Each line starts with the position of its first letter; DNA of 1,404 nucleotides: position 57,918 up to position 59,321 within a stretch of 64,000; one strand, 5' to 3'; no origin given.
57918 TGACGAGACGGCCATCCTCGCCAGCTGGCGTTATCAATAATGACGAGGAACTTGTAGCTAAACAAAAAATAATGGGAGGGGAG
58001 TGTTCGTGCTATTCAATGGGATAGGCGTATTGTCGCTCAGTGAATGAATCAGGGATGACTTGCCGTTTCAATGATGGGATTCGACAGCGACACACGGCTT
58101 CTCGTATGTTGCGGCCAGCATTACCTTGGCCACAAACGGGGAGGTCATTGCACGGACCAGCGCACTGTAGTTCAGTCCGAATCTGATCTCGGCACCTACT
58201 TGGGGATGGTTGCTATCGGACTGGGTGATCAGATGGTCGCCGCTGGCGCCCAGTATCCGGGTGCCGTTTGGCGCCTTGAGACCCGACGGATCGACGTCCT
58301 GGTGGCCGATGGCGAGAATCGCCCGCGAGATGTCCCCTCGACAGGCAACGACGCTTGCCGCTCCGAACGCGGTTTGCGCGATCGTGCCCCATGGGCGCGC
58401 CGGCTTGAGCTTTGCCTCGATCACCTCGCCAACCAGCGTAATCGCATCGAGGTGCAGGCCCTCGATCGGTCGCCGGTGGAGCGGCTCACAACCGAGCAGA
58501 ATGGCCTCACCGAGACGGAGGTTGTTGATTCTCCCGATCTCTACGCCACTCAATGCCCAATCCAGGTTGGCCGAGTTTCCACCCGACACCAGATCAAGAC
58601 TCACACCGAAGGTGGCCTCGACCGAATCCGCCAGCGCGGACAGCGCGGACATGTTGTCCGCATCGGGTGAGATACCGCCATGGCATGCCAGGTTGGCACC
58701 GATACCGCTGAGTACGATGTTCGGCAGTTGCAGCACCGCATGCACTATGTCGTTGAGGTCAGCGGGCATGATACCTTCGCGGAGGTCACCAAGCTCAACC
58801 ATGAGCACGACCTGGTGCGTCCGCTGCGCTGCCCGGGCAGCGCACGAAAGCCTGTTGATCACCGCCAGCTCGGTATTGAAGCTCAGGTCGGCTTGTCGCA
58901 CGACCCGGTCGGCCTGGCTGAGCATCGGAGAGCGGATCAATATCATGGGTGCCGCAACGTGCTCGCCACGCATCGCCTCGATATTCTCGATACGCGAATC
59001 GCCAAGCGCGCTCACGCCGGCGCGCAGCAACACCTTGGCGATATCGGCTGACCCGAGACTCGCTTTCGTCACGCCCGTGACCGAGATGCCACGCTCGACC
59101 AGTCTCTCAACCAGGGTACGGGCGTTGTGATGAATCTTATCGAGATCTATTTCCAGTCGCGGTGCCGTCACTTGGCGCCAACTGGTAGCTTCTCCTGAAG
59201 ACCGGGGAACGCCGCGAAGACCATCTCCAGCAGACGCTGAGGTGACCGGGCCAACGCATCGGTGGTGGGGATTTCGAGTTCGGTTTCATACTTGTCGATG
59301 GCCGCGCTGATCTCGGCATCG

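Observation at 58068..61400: Racemase-fold PLP enzyme + DUF1611 + PAT-like GNAT: candidate D-amino-acid / N-acetyl-amino-acid module next to lrp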

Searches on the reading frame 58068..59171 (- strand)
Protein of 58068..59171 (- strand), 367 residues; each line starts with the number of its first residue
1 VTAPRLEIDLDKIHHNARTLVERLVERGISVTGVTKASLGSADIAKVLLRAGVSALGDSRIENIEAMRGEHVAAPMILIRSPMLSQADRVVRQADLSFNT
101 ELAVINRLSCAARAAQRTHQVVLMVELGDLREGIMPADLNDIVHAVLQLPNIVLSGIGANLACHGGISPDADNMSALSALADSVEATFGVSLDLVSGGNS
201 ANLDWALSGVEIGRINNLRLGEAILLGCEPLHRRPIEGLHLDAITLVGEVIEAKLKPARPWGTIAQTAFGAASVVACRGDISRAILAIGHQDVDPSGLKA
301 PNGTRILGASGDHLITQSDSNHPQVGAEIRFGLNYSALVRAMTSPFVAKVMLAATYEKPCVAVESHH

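Call 3: search_protein_families(library=pfam, proteins=[window:58068-59171:-], max_evalue=0.01)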
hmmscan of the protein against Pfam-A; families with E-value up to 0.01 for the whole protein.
window:58068-59171:- (367 aa): 1 family
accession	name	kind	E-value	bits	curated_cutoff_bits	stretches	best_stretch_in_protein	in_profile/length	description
PF01168.26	Ala_racemase_N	-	1.1e-22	81.3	24.1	1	8-224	1-215/220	Alanine racemase, N-terminal domain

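Call 4: search_protein_families(library=ncbifam, proteins=[window:58068-59171:-], max_evalue=0.01)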
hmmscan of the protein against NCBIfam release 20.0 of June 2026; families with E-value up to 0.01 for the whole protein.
window:58068-59171:- (367 aa): 4 families
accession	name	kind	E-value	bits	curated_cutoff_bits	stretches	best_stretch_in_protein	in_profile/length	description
NF040742.1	racem_Orr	exception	2.8e-103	345.6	480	1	4-351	2-351/351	ornithine racemase Orr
TIGR00492.1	alr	equivalog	2.1e-06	26.9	168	1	6-167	5-169/369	alanine racemase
NF033131.1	vanT-G-Cterm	exception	2.9e-05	23.1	460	1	6-165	5-161/368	serine racemase VanT catalytic subunit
NF008897.0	PRK11930.1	equivalog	0.00037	18.6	804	1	6-164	462-622/822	bifunctional UDP-N-acetylmuramoyl-tripeptide:D-alanyl-D-alanine ligase/alanine racemase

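Call 7: search_solved_structures(query=window:58068-59171:-, max_evalue=0.001, show_alignments=2)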
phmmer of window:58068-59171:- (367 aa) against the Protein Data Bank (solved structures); distinct sequences matched with E-value up to 0.001: 4.
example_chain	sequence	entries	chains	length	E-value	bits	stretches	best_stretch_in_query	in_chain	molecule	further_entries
1vfh_A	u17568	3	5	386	6.8e-06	28.7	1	6-164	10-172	alanine racemase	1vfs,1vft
1xfc_A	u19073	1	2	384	3.5e-05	26.4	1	7-148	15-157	Alanine racemase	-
6scz_A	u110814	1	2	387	3.5e-05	26.4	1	7-148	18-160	Alanine racemase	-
8ahw_A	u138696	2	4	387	3.5e-05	26.4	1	7-148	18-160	Alanine racemase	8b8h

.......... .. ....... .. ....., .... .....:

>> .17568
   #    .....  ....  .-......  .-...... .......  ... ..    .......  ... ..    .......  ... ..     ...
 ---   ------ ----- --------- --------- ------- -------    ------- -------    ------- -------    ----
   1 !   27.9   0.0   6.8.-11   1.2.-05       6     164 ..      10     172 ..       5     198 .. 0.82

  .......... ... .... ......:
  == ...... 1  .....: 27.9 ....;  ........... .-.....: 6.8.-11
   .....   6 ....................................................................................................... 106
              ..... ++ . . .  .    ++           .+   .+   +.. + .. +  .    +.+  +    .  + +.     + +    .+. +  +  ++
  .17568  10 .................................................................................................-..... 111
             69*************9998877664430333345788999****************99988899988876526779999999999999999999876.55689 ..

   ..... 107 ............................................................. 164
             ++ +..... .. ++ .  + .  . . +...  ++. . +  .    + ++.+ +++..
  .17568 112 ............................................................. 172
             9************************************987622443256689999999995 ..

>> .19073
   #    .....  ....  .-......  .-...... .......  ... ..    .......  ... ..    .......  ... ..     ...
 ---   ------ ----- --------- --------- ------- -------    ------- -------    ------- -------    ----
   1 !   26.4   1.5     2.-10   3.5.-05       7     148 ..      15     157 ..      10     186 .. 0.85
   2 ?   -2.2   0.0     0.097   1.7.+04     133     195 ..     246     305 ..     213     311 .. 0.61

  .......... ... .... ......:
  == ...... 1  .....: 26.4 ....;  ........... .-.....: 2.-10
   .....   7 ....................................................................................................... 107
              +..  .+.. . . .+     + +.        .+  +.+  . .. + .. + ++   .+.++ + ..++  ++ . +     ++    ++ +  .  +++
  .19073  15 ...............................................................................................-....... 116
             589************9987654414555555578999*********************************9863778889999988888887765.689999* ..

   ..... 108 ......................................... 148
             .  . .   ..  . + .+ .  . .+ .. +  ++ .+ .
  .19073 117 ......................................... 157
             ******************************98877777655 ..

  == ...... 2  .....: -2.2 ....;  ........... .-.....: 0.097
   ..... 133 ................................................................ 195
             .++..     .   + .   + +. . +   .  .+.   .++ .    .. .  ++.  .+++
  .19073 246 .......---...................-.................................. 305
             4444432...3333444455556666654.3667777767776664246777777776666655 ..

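Call 8: find_encoding_contigs(protein=window:58068-59171:-, flank=10000, max_places=6)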
Protein window:58068-59171:- (367 aa): no gene with exactly this product is on record in the collection.

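Call 46: find_homologous_proteins(query=window:58068-59171:-, max_evalue=1e-10)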
Query window:58068-59171:- (367 aa): 7553 proteins with E <= 1e-10 among 8000 candidates; the best 120 are listed.
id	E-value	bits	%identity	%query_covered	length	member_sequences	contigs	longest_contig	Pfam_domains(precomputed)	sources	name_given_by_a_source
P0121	1.1e-215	733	94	100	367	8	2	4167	PF01168.27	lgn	-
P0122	1.2e-189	648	87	96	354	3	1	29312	PF01168.27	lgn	-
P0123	2.9e-188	643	86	96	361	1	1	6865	PF01168.27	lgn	-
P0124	3.5e-187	640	85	96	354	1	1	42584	PF01168.27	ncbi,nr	ncbi:MAG: alanine/ornithine racemase family PLP-dependent enzyme [Marinobacter sp.]|nr:alanine/ornit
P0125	1.7e-185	634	86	96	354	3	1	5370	PF01168.27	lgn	-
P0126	2.1e-181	621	83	96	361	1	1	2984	PF01168.27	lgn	-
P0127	6.5e-177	606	78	100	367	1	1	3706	PF01168.27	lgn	-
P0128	5.6e-176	603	77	100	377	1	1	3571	PF01168.27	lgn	-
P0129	9.8e-176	602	77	99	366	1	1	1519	PF01168.27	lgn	-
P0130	8.6e-173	592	80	96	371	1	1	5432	PF01168.27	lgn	-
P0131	5.3e-171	586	77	98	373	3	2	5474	PF01168.27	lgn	-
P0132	1.1e-167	576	75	96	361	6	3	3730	PF01168.27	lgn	-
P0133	2.3e-167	574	75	98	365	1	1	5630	PF01168.27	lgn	-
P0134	2.7e-166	571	77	97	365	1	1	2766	PF01168.27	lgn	-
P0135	4.8e-166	570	78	96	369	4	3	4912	PF01168.27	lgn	-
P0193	1.0e-151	523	71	98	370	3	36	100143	PF01168.27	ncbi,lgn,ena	-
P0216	1.4e-150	519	69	98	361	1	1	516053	PF01168.27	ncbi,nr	ncbi:alanine/ornithine racemase family PLP-dependent enzyme [Deltaproteobacteria bacterium IMCC39524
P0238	6.8e-150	517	71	96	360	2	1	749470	PF01168.27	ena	-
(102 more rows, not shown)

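Call 47: find_encoding_contigs(protein=P0216, flank=6000, max_places=1)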
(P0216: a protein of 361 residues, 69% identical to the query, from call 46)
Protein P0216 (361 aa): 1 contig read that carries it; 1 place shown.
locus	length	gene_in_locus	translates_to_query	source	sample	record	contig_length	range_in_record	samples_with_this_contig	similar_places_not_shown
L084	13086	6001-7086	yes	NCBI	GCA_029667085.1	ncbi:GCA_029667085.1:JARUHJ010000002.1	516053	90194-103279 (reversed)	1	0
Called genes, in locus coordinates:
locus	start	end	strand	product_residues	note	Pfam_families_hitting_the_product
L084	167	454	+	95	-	PF12797:Fer4_2 (weak), PF13237:Fer4_10, PF00037:Fer4, PF12837:Fer4_6 (weak), PF14697:Fer4_21 (weak), PF12838:Fer4_7, PF13187:Fer4_9, PF00037:Fer4 (weak), +4 more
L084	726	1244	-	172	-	PF07238:PilZ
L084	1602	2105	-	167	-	PF12570:DUF3750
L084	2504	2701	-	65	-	-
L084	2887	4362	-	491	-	PF07364:DUF1485, PF07171:MlrC_C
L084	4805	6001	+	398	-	PF17396:DUF1611_N, PF07755:DUF1611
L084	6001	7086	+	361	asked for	PF01168:Ala_racemase_N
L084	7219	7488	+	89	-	-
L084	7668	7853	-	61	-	-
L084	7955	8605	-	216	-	PF11249:DUF3047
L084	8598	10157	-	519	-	PF12801:Fer4_5, PF12838:Fer4_7 (faint), PF13187:Fer4_9 (faint), PF13237:Fer4_10 (faint), PF14697:Fer4_21 (weak)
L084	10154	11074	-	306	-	PF04015:DUF362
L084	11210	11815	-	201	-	PF04069:OpuAC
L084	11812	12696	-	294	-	PF28492:Beta_helix_4 (weak), PF05048:NosD (weak), PF13229:Beta_helix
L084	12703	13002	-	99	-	PF11950:DUF3467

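Call 48: find_encoding_contigs(protein=P0238, flank=6000, max_places=1)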
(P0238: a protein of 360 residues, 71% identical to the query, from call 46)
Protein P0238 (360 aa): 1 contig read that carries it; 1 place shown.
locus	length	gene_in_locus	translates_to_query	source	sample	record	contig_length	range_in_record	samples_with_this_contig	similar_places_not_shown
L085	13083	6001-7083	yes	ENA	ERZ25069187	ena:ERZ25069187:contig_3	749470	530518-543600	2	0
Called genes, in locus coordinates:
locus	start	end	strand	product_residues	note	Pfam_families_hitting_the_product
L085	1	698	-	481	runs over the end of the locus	PF19295:SufBD_N, PF01458:SUFBD_core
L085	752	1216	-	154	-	PF02082:Rrf2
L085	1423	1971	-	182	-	-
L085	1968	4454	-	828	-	PF03713:DUF305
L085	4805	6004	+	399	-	PF17396:DUF1611_N, PF07755:DUF1611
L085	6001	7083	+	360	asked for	PF01168:Ala_racemase_N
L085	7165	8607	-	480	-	PF00479:G6PD_N, PF02781:G6PD_C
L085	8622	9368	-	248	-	PF00702:Hydrolase, PF13419:HAD_2, PF13242:Hydrolase_like (weak)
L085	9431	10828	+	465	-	PF01494:FAD_binding_3 (faint), PF03486:HI0933_like (faint), PF07992:Pyr_redox_2, PF13738:Pyr_redox_3, PF00070:Pyr_redox, PF02852:Pyr_redox_dim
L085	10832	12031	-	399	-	PF13486:Dehalogenase (weak), PF12838:Fer4_7, PF13484:Fer4_16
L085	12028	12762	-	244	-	PF03483:B3_4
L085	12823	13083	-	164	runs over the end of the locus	PF00571:CBS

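Call 49: find_encoding_contigs(protein=P0193, flank=6000, max_places=3)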
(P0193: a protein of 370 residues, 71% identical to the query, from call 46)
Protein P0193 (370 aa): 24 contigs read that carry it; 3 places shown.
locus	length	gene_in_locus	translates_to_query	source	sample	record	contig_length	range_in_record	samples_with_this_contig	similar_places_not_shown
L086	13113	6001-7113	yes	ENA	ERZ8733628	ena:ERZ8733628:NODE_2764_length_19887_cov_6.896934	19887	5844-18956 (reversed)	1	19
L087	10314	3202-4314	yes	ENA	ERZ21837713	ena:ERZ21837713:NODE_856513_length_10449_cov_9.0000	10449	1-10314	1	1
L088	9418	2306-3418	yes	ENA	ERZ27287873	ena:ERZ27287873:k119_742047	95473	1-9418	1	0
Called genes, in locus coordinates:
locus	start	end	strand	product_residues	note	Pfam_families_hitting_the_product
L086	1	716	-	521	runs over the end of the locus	PF07969:Amidohydro_3 (faint), PF01979:Amidohydro_1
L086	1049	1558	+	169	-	PF00160:Pro_isomerase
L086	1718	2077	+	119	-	-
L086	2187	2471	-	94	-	-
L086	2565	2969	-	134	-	PF07386:DUF1499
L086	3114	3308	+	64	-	PF09851:SHOCT (weak)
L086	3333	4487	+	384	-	PF00144:Beta-lactamase, PF13354:Beta-lactamase2 (faint)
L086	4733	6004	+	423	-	PF17396:DUF1611_N, PF07755:DUF1611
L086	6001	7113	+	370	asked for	PF01168:Ala_racemase_N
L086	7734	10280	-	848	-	PF11854:MtrB_PioB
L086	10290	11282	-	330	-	PF22113:Mtrc-MtrF_II-IV_dom (faint), PF22678:Cytochrom_c_NrfB-like (weak), PF09699:Paired_CXXCH_1 (weak), PF14537:Cytochrom_c3_2 (weak), PF14522:Cytochrome_C7 (weak), PF09699:Paired_CXXCH_1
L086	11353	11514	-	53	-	-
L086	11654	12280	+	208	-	PF02525:Flavodoxin_2, PF03358:FMN_red (weak)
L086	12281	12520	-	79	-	-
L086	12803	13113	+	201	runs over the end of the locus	PF02798:GST_N, PF13417:GST_N_3, PF13409:GST_N_2, PF00043:GST_C, PF14497:GST_C_3, PF13410:GST_C_2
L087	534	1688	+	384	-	PF00144:Beta-lactamase, PF13354:Beta-lactamase2 (faint)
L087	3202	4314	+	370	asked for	PF01168:Ala_racemase_N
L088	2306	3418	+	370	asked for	PF01168:Ala_racemase_N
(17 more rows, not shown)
